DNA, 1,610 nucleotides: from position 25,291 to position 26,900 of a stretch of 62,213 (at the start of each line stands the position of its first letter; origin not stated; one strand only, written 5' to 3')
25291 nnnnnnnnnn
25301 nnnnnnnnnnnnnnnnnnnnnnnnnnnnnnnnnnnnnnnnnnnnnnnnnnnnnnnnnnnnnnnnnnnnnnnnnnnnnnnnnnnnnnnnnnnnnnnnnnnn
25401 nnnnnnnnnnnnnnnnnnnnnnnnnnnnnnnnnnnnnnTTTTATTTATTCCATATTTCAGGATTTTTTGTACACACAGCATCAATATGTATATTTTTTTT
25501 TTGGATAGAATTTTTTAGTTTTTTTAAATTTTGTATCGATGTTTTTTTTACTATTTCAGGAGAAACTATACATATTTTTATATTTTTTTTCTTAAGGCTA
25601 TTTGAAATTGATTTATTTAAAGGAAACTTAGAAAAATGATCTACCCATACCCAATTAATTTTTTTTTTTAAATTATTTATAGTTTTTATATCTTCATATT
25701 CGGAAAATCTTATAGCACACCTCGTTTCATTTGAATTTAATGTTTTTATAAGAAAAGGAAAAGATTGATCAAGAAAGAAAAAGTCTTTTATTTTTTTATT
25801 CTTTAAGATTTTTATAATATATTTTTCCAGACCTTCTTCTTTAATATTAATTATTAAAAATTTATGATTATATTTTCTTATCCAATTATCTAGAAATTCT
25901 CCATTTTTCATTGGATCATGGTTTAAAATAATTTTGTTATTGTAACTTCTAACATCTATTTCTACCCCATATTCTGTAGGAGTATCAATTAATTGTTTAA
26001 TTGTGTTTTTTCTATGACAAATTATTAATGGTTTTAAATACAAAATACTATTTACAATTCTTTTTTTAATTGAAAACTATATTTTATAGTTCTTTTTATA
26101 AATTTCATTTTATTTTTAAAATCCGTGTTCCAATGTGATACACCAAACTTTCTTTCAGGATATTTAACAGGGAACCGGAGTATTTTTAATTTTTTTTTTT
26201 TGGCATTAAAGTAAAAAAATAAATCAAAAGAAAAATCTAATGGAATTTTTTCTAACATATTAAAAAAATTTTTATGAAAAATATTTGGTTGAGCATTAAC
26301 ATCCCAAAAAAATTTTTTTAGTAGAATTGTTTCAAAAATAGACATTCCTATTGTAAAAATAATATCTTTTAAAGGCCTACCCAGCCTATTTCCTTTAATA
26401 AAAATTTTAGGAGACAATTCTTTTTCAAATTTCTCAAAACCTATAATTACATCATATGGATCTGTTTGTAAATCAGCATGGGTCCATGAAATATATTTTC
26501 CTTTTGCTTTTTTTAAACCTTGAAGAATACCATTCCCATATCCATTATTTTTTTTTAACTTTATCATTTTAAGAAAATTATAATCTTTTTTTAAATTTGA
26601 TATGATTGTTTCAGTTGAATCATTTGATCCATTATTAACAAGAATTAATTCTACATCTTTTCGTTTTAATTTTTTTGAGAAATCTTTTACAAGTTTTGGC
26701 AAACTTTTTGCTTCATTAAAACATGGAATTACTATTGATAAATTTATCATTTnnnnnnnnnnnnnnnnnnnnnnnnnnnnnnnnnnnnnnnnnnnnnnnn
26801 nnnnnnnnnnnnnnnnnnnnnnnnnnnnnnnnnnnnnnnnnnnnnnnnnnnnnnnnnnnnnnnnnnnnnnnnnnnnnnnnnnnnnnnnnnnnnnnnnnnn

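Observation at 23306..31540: Eight-gene envelope glycan/phosphoglycan locus whose enzyme combination matches no pathway I can name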

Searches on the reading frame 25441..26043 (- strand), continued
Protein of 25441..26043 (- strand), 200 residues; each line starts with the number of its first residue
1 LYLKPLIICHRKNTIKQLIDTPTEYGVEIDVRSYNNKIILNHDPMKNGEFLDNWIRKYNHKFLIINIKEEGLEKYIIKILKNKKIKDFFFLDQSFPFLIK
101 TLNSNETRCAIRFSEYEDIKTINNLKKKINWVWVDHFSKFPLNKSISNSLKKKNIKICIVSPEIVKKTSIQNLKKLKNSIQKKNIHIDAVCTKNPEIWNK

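Call 75: get_annotated_region(hit=H9, flank=9000)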
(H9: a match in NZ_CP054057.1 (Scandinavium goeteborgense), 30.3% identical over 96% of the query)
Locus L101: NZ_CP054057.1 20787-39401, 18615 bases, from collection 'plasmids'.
description: Scandinavium goeteborgense strain CCUG 66741 plasmid pSg66741_1, complete sequence
organism: Scandinavium goeteborgense (NCBI taxid 1851514)
taxonomy: Bacteria; Pseudomonadota; Gammaproteobacteria; Enterobacterales; Enterobacteriaceae; Scandinavium; Scandinavium goeteborgense
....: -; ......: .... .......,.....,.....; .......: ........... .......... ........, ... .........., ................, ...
typing (MOB-suite, as given by PLSDB): non-mobilizable
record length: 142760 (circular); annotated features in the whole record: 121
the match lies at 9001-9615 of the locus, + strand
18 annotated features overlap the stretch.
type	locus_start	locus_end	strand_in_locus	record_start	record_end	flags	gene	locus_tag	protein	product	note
CDS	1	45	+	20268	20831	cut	-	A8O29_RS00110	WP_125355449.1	fimbrial protein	GO:0007155 - cell adhesion [Evidence IEA]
CDS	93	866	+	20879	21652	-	-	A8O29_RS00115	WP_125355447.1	hypothetical protein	-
CDS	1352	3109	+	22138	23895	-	-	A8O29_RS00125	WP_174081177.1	O-antigen ligase family protein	-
CDS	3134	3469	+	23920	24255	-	-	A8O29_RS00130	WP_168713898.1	hypothetical protein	-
CDS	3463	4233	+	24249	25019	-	-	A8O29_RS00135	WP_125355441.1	glycosyltransferase family 2 protein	-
CDS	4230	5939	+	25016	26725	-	-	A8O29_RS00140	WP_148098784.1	hypothetical protein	-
CDS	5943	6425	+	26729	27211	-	-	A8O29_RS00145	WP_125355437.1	hypothetical protein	-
CDS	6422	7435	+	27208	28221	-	-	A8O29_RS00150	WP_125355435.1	WavE lipopolysaccharide synthesis family protein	-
CDS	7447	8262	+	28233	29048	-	-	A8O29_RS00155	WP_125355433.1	ABC transporter permease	-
CDS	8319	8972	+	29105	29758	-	-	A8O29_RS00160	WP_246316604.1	ABC transporter ATP-binding protein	-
CDS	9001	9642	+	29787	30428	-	-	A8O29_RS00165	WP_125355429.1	hypothetical protein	-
CDS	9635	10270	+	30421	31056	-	-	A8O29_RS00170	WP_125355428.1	HAD family phosphatase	-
CDS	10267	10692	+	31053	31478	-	-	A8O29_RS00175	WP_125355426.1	hypothetical protein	-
CDS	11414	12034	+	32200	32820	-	-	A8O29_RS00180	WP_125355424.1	helix-turn-helix domain-containing protein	-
CDS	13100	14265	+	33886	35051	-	-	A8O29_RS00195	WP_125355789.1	IS3 family transposase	-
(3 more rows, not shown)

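Call 76: get_annotated_region(hit=H7, flank=9000)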
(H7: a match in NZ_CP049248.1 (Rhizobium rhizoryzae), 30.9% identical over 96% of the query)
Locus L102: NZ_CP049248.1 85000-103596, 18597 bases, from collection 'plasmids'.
description: Rhizobium rhizoryzae strain DSM 29514 plasmid unnamed2, complete sequence
organism: Rhizobium rhizoryzae (NCBI taxid 451876)
taxonomy: Bacteria; Pseudomonadota; Alphaproteobacteria; Hyphomicrobiales; Rhizobiaceae; Rhizobium; Rhizobium rhizoryzae
host: -; source: cell culture,soil; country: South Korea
typing (MOB-suite, as given by PLSDB): non-mobilizable
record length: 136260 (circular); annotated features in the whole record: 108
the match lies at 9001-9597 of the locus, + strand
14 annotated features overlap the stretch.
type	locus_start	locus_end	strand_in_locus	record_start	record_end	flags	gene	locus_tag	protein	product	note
CDS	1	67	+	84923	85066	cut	-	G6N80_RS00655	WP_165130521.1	hypothetical protein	-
CDS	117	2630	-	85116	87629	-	secD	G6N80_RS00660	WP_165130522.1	protein translocase subunit SecD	GO:0043952 - protein transport by the Sec complex [Evidence IEA]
CDS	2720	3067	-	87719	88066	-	-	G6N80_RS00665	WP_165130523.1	hypothetical protein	-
CDS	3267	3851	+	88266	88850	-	-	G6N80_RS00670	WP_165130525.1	YigZ family protein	-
CDS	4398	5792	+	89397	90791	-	-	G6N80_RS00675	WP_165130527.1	hypothetical protein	-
CDS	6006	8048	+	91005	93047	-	-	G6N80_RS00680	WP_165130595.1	glycosyl transferase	-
CDS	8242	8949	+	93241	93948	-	-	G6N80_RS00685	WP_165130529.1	hypothetical protein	-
CDS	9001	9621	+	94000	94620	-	-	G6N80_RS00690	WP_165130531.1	hypothetical protein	-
CDS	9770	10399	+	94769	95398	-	-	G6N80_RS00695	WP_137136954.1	HAD family phosphatase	-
CDS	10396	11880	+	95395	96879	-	-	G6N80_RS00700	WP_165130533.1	glycosyltransferase family 2 protein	-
CDS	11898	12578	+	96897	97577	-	-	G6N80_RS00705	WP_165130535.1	hypothetical protein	-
CDS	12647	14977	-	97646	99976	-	-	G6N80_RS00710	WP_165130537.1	hypothetical protein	-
CDS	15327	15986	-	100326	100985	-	-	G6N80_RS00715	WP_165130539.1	hypothetical protein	-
CDS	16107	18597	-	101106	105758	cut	-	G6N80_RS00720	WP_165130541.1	hypothetical protein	-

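Call 88: find_related_loci(query=A1, collection=viral_contigs, flank=8000)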
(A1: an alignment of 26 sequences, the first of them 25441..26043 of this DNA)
Query A1 (200 aa) in viral_contigs; peptide patterns used: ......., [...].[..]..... (x = any residue, [..] = any of these).
136 stretches matched a pattern; 4 encode a relative of the query (tblastn E <= 1e-3); 4 distinct loci.
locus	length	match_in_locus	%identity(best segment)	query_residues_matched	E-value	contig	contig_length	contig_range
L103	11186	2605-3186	47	7-200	2e-65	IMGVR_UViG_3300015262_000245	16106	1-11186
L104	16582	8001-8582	46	7-200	8e-65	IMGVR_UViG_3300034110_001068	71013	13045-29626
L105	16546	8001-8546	34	6-191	5e-29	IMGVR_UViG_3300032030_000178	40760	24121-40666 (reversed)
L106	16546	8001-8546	34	6-191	5e-29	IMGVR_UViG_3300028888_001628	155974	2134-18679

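Call 94: search_protein_families(library=pfam, alignment_id=A1, max_evalue=1)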
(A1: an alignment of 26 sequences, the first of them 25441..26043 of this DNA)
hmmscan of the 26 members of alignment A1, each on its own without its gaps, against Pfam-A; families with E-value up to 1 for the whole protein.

A. member 1, window:25441-26043:- (200 aa): 1 family
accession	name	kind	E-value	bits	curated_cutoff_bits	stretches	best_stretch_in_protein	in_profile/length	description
PF10171.14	Tim29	-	0.042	13.8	25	1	137-186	57-106/169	Translocase of the Inner Mitochondrial membrane 29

B. families by the number of members that match (of 26 scanned): 14 families
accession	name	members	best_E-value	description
PF00787.29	PX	2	0.0088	PX domain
PF20281.3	CTD5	1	0.0017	C-terminal domain 5 of the ABC-three component (ABC-3C) systems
PF14980.11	TIP39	1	0.0039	TIP39 peptide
PF19909.4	DUF6382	1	0.016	Domain of unknown function (DUF6382)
PF25700.1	UL128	1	0.027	Cytomegalovirus UL128 protein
PF20807.2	VP5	1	0.035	Viral structural protein 5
PF10171.14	Tim29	1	0.042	Translocase of the Inner Mitochondrial membrane 29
PF01467.32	CTP_transf_like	1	0.053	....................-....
PF16005.11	MOEP19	1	0.1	KH-like RNA-binding domain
PF09479.16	Flg_new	1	0.11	Listeria-Bacteroides repeat domain (List_Bact_rpt)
PF13561.12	adh_short_C2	1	0.27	Enoyl-(Acyl carrier protein) reductase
PF01248.31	Ribosomal_L7Ae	1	0.4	Ribosomal protein L7Ae/L30e/S12e/Gadd45 family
PF13184.12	KH_5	1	0.47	NusA-like KH domain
PF01782.24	RimM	1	0.88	RimM N-terminal domain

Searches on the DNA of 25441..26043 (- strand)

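Call 64: search_dna_similar(query=L014:9297-12651:+, collection=ecoli_genomes, mode=distant, max_rows=10)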
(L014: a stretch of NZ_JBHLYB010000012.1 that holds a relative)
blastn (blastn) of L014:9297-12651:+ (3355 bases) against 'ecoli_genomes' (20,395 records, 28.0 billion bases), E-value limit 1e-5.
Records with a match: 2; places in all: 2; records where one place covers at least 80% of the query: 2.
Genomes with a match: 2 of 5426; with a place that covers at least 80% of the query: 2. Places per genome that has any: lowest 1, median 1, highest 1. On chromosomes: 0 places; on plasmids: 2.
Best place of each record, by identity: 60-80% 2.
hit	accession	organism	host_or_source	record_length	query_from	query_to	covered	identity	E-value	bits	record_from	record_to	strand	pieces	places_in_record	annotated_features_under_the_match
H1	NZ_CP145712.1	Escherichia coli strain S1-CAM-01-A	Homo sapiens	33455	1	3355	100%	67.7%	0e+0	1122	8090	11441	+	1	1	uridine kinase | glycosyltransferase family 2 protein | phosphatidylinositol-specific phospholipase C/glycerophosphodiester ... | GtrA family protein | HAD family hydrolase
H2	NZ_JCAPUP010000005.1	Escherichia coli strain ES3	Aquarana catesbeiana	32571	1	3355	100%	67.7%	0e+0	1122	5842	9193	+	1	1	uridine kinase | glycosyltransferase family 2 protein | phosphatidylinositol-specific phospholipase C/glycerophosphodiester ... | GtrA family protein | HAD family hydrolase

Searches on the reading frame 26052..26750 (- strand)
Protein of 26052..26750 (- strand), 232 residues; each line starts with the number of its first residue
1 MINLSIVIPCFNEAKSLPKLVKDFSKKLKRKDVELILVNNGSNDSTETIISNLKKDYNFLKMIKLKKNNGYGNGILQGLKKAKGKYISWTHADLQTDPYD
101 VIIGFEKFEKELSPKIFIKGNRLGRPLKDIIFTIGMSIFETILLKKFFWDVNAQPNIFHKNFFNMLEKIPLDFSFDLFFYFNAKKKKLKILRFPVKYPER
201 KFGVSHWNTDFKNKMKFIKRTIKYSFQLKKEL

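Call 7: search_protein_families(library=pfam, proteins=[window:26052-26750:-], max_evalue=0.01)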
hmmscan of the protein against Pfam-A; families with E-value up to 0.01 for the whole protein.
window:26052-26750:- (232 aa): 3 families
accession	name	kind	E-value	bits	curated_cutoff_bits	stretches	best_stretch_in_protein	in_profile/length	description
PF00535.33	Glycos_transf_2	-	1.9e-24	86.9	23.3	1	5-110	1-105/168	Glycosyl transferase family 2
PF13641.12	Glyco_tranf_2_3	-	0.0006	20.3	27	1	4-93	3-96/230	Glycosyltransferase like family 2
PF10111.15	Glyco_tranf_2_2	-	0.0016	18.4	27.3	1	5-94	1-92/276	Glycosyltransferase like family 2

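Call 8: search_protein_families(library=ncbifam, proteins=[window:26052-26750:-], max_evalue=0.01)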
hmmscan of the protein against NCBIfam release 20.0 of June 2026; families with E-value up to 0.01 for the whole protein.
window:26052-26750:- (232 aa): 18 families
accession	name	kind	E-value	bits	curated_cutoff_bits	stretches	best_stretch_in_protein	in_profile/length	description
TIGR03937.1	PgaC_IcaA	equivalog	3.9e-16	59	422.3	1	4-98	47-140/407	poly-beta-1,6-N-acetyl-D-glucosamine synthase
NF047588.1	GlcsyltransPgfSStrep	equivalog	2.2e-14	53.4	500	1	3-108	2-110/308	glycosyltransferase PgfS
NF007482.0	PRK10073.1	equivalog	4.5e-13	48.9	423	1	3-98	7-100/334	glycosyltransferase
NF007986.1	PRK10714.1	equivalog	5.9e-13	48.5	529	1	3-101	7-108/316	undecaprenyl-phosphate 4-deoxy-4-formamido-L-arabinose transferase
TIGR04283.1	glyco_like_mftF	equivalog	1.1e-12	48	182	1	4-96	1-85/221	TIGR04283 family arsenosugar biosynthesis glycosyltransferase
NF047683.1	TeichurnBiosyTuaG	equivalog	1.8e-09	37.6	400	1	4-94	8-97/252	teichuronic acid biosynthesis protein TuaG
NF038302.1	EPS_HpsE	equivalog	2.7e-09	36.4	300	1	2-93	1-96/307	hormogonium polysaccharide biosynthesis glycosyltransferase HpsE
NF041875.1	EPS_EpsD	equivalog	3.5e-09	36.5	370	1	4-98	1-94/325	exopolysaccharide biosynthesis glycosyltransferase EpsD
NF050050.1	ProtGlycPglI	equivalog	1e-07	31.7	500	1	3-93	3-93/306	GalNAc(5)-diNAcBac-PP-undecaprenol beta-1,3-glucosyltransferase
TIGR03111.1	glyc2_xrt_Gpos1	hypoth_equivalog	1.1e-07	31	363.95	1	4-110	51-158/439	TIGR03111 family XrtG-associated glycosyltransferase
NF010496.0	PRK13915.1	equivalog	3.9e-06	26.2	262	1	3-96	32-129/307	glucosyl-3-phosphoglycerate synthase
TIGR03965.1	mycofact_glyco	equivalog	9.2e-05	21.5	280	1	4-95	76-166/467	mycofactocin biosynthesis glycosyltransferase MftF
TIGR04009.1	wcaE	equivalog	0.00013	21.4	369.2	1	4-87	3-86/248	colanic acid biosynthesis glycosyltransferase WcaE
NF053739.1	GlytfEpsEBac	equivalog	0.00018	20.6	450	1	5-92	4-91/265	glycosyltransferase EpsE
NF058614.1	PPMAGASynPpgS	equivalog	0.00047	19.7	370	1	6-125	4-116/226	polyprenyl-phospho-N-acetylgalactosaminyl synthase PpgS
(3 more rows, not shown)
